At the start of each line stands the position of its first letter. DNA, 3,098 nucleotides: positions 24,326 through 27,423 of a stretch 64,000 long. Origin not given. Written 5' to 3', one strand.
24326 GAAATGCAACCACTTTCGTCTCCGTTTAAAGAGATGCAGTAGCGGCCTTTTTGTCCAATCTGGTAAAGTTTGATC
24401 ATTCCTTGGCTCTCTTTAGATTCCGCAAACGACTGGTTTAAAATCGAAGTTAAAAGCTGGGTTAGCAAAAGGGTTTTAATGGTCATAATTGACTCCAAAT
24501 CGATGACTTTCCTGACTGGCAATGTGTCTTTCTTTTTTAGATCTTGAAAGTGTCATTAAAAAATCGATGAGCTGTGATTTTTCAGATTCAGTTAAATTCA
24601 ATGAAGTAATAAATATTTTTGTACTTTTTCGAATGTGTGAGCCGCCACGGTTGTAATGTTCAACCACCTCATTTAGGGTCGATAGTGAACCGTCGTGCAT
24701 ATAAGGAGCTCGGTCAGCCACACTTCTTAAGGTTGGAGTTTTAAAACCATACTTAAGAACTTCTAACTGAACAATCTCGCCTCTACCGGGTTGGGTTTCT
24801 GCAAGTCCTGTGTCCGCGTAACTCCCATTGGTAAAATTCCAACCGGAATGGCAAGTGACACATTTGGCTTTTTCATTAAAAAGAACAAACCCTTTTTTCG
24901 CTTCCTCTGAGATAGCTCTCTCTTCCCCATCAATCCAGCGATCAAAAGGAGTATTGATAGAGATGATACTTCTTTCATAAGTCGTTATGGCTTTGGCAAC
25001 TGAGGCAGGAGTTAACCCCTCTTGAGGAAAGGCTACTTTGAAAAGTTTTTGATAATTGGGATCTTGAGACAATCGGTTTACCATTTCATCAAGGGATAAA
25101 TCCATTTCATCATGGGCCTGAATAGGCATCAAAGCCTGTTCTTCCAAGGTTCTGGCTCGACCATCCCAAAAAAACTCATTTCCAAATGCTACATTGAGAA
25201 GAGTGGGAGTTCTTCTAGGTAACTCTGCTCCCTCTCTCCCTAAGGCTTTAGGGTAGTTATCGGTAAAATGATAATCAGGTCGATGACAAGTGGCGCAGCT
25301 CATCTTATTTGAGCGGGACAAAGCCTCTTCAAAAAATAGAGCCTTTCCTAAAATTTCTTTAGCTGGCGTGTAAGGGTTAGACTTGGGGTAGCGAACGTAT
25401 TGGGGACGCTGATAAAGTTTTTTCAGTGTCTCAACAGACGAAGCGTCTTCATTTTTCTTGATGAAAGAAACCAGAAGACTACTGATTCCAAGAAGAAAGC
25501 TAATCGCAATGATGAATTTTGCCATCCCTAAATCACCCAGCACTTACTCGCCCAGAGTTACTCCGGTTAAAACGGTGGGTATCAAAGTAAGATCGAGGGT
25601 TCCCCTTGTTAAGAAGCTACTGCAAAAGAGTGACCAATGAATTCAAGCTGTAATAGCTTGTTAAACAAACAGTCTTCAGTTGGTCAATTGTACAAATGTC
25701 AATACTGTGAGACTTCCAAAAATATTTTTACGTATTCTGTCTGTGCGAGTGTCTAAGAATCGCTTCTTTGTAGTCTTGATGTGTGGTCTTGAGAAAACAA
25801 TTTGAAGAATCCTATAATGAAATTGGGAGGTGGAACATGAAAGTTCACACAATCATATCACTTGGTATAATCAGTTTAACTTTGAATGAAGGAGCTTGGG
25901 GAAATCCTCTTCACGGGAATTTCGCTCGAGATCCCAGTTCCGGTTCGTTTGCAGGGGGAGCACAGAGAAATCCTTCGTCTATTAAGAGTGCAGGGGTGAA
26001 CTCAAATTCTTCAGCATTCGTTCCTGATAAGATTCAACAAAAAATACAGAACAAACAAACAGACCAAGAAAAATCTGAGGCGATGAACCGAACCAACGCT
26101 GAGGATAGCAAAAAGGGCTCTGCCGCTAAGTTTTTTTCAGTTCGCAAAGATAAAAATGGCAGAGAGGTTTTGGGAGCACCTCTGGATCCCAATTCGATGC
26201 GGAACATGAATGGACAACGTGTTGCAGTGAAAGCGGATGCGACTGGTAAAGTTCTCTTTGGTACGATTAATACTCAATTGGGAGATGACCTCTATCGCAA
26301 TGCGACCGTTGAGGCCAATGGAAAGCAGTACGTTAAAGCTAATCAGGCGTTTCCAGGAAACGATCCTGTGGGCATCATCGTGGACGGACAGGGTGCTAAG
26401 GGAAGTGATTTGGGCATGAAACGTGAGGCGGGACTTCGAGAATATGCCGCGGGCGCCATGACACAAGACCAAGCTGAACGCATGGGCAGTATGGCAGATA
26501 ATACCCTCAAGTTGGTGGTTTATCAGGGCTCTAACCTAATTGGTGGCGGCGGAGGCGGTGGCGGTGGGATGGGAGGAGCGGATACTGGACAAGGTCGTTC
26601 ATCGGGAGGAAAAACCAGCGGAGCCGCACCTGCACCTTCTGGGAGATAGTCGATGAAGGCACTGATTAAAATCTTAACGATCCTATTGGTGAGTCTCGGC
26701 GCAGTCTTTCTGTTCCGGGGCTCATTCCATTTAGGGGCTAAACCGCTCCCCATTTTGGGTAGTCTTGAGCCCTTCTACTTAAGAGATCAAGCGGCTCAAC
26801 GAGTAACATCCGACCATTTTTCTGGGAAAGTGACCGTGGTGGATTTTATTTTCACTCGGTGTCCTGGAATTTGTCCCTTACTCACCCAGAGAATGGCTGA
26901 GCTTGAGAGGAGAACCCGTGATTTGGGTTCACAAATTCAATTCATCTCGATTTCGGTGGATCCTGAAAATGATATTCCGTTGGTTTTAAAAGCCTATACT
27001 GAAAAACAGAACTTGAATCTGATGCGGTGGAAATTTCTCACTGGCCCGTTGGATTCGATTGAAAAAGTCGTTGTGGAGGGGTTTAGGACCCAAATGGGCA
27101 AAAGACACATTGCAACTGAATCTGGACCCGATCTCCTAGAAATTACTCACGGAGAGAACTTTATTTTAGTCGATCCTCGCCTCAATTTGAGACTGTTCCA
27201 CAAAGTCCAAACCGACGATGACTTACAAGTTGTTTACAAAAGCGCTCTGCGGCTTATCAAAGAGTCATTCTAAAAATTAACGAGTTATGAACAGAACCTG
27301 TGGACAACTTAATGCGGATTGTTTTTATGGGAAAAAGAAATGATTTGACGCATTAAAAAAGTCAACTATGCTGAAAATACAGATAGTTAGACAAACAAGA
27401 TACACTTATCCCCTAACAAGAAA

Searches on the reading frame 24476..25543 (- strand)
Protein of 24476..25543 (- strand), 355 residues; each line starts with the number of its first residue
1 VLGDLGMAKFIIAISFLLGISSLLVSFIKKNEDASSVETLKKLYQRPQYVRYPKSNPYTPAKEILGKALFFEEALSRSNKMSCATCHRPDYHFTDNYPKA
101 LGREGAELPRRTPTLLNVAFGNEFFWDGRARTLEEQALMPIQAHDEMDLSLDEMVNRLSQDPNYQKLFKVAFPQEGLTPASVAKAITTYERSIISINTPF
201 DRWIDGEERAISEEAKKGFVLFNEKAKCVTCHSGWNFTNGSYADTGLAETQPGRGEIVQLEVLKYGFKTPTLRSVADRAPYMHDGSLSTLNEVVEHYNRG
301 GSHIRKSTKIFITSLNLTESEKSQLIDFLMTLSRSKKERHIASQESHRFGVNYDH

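Call 64: search_protein_families(library=pfam, proteins=[window:24476-25543:-], max_evalue=0.00001)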
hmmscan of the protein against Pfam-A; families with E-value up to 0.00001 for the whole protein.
window:24476-25543:- (355 aa): 2 families
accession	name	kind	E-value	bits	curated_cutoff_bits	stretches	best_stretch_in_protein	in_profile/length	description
PF03150.19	CCP_MauG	-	1.5e-54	185.2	25.6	1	61-208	2-148/149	Di-haem cytochrome c peroxidase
PF00034.26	Cytochrom_C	-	9.2e-07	30.5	21.3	0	216-333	2-90/90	Cytochrome c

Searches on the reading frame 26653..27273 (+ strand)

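Call 64: search_protein_families(library=pfam, proteins=[window:26653-27273:+], max_evalue=0.00001)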
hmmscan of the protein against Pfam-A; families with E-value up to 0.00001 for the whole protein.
window:26653-27273:+ (206 aa): 1 family
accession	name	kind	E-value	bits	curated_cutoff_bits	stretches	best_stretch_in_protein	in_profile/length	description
PF02630.20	SCO1-SenC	-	6.6e-27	94.5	22.8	1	39-176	2-131/134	SCO1/SenC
